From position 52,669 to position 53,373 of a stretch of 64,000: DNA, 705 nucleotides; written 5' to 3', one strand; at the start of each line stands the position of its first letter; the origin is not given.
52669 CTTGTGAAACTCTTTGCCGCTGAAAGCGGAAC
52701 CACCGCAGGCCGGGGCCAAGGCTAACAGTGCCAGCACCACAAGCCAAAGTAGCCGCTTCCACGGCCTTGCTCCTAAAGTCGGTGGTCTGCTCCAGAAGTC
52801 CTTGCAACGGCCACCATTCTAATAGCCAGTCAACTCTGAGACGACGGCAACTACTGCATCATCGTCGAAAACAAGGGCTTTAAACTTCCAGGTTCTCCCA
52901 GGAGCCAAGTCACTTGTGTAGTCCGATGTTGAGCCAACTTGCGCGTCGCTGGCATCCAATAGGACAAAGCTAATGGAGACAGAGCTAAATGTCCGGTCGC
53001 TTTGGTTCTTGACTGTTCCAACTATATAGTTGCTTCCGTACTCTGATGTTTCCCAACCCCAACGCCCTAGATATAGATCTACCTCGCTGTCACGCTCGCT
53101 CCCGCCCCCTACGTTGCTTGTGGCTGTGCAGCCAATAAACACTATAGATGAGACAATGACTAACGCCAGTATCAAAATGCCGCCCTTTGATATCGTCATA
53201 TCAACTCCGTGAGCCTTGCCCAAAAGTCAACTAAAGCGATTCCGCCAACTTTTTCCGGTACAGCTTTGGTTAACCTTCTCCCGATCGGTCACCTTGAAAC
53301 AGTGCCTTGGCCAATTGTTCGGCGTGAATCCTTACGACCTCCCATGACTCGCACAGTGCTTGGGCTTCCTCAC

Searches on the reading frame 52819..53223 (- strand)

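Call 67: search_protein_families(library=pfam, proteins=[window:52819-53223:-], max_evalue=0.1)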
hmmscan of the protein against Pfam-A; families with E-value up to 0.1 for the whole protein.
window:52819-53223:- (134 aa): 1 family
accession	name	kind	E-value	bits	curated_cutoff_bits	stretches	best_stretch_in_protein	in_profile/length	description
PF09624.15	DUF2393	-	0.085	13.3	26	0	66-98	64-94/146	Protein of unknown function (DUF2393)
